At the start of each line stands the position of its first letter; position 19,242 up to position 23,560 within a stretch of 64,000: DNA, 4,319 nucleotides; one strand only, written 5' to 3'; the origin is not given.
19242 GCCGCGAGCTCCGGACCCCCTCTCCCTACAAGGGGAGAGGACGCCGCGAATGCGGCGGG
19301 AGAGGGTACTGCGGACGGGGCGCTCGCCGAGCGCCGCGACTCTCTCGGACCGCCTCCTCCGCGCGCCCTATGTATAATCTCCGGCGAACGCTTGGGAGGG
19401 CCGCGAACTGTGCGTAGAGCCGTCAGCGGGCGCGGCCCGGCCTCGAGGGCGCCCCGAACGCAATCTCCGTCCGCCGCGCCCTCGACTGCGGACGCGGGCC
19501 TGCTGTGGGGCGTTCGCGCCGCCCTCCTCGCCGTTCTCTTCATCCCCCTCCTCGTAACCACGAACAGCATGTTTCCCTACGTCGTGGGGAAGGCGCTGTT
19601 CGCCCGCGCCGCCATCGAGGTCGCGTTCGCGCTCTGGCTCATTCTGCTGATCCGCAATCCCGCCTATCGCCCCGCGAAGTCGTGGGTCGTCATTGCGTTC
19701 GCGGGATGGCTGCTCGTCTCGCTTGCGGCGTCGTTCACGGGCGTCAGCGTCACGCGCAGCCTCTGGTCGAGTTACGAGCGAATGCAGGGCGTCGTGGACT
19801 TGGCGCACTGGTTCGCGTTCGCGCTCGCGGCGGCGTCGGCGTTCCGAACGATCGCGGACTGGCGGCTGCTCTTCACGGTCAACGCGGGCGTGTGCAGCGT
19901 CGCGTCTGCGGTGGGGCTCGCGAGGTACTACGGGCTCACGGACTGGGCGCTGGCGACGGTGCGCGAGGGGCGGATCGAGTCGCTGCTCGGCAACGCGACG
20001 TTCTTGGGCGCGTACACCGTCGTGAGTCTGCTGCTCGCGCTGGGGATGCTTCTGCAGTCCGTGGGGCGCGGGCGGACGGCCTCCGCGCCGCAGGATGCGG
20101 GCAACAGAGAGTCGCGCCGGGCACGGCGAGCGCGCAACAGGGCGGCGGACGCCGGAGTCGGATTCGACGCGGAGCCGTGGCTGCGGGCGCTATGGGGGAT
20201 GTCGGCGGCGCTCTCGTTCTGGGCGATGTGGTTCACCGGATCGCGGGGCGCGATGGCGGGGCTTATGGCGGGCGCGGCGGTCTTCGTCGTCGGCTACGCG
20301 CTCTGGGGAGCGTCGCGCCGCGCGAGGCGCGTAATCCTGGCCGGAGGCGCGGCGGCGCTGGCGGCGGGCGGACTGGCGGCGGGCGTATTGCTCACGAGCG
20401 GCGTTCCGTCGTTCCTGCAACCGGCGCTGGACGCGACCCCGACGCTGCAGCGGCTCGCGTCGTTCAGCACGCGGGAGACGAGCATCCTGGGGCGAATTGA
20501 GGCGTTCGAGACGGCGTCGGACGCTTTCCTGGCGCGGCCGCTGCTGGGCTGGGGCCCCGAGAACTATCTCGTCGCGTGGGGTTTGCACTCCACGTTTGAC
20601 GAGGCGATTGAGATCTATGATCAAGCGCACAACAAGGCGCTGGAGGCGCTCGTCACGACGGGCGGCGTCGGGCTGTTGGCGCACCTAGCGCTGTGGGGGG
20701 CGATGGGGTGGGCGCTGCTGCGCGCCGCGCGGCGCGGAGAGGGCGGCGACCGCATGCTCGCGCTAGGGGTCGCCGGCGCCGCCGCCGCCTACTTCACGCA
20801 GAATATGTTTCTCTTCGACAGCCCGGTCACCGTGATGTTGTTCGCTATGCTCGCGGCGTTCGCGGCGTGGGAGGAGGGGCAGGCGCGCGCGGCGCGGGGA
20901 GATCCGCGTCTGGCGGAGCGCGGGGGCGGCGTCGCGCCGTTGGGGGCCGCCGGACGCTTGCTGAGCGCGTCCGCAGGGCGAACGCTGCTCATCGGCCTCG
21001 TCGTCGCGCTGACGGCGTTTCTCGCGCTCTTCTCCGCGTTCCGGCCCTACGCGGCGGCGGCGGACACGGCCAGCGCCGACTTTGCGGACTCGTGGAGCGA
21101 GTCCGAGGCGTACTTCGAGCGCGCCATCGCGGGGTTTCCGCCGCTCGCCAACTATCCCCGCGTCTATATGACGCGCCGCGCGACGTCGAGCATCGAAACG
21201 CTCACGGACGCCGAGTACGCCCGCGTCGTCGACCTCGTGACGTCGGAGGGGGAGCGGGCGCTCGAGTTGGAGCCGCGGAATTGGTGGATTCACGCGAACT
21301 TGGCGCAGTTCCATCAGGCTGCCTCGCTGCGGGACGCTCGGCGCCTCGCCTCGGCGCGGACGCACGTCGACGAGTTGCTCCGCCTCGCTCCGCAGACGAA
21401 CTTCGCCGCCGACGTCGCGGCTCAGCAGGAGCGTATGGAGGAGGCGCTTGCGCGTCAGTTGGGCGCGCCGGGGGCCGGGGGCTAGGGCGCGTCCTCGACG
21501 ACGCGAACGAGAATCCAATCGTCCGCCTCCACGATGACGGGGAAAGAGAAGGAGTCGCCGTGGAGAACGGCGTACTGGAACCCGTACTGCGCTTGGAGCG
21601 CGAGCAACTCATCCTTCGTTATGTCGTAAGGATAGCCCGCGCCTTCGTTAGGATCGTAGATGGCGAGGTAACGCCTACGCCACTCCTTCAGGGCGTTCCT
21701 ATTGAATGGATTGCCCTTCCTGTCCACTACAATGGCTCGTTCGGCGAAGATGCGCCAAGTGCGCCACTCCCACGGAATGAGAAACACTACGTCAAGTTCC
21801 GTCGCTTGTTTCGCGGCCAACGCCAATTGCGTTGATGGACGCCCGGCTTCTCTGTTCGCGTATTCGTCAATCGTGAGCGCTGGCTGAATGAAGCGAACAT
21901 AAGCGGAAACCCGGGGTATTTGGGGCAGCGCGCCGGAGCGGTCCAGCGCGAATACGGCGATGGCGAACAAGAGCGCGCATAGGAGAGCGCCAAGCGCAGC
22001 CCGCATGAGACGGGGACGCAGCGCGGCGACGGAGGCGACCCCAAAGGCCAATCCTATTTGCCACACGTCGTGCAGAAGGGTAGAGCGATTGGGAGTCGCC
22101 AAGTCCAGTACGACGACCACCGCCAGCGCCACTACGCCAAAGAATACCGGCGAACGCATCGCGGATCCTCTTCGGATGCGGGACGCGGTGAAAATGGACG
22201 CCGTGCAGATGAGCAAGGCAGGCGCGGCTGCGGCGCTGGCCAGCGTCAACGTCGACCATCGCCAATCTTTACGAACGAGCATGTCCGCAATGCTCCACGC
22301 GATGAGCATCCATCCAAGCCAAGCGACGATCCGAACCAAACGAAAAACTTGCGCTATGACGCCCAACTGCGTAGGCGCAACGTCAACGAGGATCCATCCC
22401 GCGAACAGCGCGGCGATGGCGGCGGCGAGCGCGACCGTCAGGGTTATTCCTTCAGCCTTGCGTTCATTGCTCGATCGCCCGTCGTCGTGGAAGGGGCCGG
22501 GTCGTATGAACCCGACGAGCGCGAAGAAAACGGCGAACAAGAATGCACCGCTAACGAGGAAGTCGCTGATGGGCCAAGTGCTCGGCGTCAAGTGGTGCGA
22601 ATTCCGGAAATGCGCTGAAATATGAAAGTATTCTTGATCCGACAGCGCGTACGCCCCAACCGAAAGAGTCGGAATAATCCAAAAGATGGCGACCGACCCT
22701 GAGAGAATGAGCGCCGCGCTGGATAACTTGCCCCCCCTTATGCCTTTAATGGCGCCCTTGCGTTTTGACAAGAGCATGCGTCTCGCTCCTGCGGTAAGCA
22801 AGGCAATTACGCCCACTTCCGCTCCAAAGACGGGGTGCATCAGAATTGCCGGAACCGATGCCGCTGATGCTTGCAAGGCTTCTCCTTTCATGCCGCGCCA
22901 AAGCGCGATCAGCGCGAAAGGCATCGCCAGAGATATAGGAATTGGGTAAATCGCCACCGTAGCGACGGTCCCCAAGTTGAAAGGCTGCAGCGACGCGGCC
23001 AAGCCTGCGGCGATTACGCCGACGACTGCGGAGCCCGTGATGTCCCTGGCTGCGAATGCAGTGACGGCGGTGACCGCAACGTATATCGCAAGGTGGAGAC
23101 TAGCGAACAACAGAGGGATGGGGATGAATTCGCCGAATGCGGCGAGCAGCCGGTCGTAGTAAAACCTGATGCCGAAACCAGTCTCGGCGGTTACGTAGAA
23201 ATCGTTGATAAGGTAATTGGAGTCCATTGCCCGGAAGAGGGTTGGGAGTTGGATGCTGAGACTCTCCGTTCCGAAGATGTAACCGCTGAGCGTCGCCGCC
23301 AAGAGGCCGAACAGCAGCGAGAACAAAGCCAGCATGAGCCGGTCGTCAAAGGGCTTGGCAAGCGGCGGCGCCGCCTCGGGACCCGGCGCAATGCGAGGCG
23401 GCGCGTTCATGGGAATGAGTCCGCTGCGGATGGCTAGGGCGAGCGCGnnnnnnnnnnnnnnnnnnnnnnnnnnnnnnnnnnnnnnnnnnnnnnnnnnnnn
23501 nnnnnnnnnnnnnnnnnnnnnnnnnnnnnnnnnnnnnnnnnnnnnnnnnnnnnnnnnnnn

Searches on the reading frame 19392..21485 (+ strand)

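Call 14: search_protein_families(library=pfam, proteins=[window:19392-21485:+], max_evalue=0.001)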
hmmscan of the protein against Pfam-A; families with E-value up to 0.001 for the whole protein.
window:19392-21485:+ (697 aa): 1 family
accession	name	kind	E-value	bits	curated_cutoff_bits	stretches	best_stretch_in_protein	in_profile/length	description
PF04932.20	Wzy_C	-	6.2e-16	59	31.7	1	271-431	2-148/149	O-Antigen ligase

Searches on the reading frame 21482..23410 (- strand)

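Call 14: search_protein_families(library=pfam, proteins=[window:21482-23410:-], max_evalue=0.001)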
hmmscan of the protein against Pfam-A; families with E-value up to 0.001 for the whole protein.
window:21482-23410:- (642 aa): 1 family
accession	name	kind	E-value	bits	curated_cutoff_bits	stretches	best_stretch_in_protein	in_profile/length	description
PF20604.3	DUF6798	-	1.7e-11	44.1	26.9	1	531-584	8-61/61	Domain of unknown function (DUF6798)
